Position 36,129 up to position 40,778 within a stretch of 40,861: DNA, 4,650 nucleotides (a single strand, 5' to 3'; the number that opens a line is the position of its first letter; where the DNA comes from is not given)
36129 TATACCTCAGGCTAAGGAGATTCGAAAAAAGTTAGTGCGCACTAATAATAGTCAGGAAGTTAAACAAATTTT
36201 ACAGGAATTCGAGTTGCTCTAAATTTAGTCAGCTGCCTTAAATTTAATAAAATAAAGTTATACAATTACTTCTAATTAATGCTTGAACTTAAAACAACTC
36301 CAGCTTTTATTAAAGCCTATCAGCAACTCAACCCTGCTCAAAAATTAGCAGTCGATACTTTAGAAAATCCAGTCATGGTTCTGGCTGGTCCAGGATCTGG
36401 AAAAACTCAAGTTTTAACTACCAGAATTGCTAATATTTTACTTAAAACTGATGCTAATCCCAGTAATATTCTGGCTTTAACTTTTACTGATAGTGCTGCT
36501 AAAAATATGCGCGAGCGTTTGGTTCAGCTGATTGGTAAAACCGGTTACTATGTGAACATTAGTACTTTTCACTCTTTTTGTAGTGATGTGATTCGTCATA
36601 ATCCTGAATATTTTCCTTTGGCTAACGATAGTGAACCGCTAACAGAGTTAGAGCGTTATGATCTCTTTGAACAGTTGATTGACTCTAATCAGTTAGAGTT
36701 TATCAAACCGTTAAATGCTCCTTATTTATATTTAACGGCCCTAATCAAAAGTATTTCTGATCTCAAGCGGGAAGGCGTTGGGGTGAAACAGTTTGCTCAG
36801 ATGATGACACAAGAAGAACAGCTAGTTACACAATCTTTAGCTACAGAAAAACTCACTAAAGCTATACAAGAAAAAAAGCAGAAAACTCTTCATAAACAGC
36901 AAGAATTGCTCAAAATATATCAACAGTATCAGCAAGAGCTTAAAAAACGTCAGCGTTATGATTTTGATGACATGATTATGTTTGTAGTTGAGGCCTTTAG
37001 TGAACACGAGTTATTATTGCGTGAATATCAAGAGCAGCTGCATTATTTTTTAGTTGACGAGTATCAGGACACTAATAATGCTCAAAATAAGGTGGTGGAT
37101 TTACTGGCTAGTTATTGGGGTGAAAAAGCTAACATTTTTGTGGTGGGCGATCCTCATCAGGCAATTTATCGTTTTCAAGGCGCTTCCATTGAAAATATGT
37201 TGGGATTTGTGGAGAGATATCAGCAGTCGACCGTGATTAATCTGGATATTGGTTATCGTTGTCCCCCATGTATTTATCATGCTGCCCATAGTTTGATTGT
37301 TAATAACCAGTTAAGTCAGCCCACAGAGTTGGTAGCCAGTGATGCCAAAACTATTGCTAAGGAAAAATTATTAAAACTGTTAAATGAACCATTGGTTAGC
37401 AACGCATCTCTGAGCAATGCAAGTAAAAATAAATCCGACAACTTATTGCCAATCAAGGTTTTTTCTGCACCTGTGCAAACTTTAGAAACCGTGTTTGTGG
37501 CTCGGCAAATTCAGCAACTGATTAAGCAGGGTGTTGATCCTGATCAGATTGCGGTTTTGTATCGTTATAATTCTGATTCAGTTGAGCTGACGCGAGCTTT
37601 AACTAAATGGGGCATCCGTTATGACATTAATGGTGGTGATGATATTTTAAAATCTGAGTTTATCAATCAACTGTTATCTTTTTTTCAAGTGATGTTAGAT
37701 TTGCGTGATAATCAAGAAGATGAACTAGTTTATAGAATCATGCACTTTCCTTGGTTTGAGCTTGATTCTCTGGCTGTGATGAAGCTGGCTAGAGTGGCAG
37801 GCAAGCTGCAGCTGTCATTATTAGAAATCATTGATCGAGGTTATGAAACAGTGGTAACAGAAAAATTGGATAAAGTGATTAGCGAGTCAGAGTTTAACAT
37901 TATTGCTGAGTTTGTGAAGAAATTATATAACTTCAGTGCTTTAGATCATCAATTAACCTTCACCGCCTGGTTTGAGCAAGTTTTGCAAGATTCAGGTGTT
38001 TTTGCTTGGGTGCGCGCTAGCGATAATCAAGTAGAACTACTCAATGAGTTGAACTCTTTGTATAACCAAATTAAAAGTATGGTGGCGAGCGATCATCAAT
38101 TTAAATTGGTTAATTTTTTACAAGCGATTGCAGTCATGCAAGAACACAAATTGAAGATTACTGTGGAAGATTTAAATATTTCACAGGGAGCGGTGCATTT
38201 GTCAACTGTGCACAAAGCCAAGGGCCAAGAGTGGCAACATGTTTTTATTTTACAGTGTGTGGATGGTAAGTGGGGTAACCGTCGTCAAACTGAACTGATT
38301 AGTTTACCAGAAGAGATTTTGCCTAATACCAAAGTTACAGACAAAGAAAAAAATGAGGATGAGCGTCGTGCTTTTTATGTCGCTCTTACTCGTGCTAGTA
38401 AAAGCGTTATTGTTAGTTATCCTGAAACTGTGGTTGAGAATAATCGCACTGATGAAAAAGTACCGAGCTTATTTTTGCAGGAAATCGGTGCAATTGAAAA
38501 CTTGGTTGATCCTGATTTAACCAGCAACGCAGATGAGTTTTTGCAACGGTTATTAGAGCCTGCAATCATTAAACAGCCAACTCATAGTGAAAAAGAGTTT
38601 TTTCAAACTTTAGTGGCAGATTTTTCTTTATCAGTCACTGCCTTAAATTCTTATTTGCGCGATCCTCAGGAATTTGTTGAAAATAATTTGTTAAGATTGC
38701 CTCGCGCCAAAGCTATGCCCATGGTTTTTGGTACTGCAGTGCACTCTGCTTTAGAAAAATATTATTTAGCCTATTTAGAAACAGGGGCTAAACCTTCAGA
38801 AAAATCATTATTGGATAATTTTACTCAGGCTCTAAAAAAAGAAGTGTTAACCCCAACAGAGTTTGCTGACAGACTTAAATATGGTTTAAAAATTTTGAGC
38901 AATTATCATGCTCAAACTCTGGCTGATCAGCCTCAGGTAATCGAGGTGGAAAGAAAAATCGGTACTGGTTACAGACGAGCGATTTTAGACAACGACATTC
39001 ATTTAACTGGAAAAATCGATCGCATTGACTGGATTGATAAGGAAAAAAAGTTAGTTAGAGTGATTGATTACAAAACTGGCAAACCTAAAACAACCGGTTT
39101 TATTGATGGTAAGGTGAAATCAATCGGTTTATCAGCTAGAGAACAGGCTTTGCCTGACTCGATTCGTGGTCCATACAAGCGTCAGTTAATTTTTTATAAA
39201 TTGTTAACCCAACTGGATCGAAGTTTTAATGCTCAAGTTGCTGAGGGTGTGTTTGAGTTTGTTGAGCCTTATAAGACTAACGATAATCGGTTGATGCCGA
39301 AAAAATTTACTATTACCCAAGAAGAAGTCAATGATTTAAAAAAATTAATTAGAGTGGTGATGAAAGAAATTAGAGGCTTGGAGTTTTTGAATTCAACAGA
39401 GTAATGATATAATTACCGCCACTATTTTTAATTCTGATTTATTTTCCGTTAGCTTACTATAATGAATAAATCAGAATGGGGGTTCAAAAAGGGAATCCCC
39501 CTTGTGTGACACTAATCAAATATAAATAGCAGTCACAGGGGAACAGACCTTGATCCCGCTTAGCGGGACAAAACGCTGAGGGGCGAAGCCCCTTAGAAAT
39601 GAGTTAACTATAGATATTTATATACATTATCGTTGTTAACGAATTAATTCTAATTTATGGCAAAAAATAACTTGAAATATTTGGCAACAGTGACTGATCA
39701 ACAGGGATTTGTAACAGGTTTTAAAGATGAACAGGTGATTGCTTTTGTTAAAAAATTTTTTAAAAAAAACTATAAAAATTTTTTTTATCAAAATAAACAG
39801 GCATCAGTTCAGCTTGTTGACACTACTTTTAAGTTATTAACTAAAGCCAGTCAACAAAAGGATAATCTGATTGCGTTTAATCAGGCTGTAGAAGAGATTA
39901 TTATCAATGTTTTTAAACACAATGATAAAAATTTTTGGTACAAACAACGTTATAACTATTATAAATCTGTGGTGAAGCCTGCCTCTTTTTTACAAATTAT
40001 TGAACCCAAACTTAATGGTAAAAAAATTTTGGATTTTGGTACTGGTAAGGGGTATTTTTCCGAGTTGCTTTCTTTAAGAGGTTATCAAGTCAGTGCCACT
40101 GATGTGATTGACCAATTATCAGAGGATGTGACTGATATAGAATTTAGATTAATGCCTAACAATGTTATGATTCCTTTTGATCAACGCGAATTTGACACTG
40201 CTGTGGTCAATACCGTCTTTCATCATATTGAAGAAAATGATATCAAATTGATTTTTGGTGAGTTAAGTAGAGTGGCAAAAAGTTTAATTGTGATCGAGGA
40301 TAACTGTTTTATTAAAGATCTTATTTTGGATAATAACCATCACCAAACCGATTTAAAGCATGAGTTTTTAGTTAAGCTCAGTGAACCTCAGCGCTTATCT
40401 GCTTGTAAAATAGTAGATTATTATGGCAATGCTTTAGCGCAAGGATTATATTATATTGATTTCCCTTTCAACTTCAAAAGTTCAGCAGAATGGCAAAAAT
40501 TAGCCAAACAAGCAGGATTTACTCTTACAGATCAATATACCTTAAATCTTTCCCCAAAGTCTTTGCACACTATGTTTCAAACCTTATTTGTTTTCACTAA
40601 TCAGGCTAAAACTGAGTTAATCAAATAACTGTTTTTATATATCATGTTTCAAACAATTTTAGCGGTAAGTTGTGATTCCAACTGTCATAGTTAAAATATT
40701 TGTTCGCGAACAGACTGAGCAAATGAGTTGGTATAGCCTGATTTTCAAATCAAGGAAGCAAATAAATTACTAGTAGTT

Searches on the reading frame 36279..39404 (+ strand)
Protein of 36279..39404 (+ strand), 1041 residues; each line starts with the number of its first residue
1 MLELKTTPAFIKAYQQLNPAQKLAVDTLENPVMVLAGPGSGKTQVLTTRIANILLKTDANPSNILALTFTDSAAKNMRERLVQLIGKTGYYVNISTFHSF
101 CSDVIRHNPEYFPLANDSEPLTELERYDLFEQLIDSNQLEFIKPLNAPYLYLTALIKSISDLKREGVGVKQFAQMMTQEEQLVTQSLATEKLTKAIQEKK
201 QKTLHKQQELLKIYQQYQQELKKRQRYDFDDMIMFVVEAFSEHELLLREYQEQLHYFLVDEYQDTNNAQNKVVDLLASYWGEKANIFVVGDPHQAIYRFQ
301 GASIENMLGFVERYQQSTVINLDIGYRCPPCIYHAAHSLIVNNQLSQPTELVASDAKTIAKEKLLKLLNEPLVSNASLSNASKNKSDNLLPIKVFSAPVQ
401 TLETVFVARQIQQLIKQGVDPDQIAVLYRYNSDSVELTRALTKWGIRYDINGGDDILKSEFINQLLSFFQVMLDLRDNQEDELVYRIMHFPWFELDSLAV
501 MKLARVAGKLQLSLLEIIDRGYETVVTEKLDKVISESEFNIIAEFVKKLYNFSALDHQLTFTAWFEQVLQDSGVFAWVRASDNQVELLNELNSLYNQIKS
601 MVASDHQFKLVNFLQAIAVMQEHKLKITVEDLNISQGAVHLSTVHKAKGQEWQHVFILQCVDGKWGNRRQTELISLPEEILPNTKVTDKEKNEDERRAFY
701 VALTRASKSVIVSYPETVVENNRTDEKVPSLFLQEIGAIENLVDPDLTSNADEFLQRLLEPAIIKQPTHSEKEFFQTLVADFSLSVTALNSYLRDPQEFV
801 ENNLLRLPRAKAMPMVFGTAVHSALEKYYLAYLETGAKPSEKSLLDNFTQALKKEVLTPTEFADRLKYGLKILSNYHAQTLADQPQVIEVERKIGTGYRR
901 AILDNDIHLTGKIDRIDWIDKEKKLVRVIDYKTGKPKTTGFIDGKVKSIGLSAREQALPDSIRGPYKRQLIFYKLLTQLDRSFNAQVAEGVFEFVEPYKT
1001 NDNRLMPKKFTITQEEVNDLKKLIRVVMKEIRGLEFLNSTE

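Call 76: search_protein_families(library=pfam, proteins=[window:36279-39404:+], max_evalue=0.001)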
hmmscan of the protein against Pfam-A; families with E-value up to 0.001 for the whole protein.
window:36279-39404:+ (1041 aa): 9 families
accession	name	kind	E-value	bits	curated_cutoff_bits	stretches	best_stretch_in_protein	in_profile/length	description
PF00580.27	UvrD-helicase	-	1.8e-68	231.6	23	1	17-314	1-270/271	UvrD/REP helicase N-terminal domain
PF13361.12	UvrD_C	-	1.1e-34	120.9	25.6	1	320-715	1-348/350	UvrD-like helicase C-terminal domain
PF12705.13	PDDEXK_1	-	8.8e-21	75.4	22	1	783-1035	1-228/247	PD-(D/E)XK nuclease superfamily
PF13245.12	AAA_19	-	4.3e-20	72.7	25.1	1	21-299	1-133/134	AAA domain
PF13538.12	UvrD_C_2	-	1.5e-11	44.4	27.4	1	639-660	2-23/52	UvrD-like helicase C-terminal domain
PF01443.25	Viral_helicase1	-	4e-07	30.5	21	0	686-711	196-225/228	Viral superfamily 1 RNA helicase core domain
PF13087.12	AAA_12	-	4.5e-07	30.1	27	1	315-443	13-131/195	AAA domain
PF13086.12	AAA_11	-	1.3e-05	25.5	27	1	17-227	2-184/257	AAA domain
PF13604.12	AAA_30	-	0.00018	21.8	27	0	16-80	1-65/191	AAA domain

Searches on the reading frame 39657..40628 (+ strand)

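Call 76: search_protein_families(library=pfam, proteins=[window:39657-40628:+], max_evalue=0.001)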
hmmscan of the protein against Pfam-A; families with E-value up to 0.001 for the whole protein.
window:39657-40628:+ (323 aa): 4 families
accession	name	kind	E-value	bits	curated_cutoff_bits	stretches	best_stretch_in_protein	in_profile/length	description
PF13489.12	Methyltransf_23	-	1.1e-09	38.6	27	1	116-291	18-162/164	Methyltransferase domain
PF08241.18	Methyltransf_11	-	6.1e-09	36.8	21.2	1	125-208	1-88/95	Methyltransferase domain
PF13649.12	Methyltransf_25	-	7.9e-08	33.3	27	1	124-208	1-94/97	Methyltransferase domain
PF03848.20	TehB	-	0.00013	21.8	20.4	1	90-160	5-70/193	Tellurite resistance protein TehB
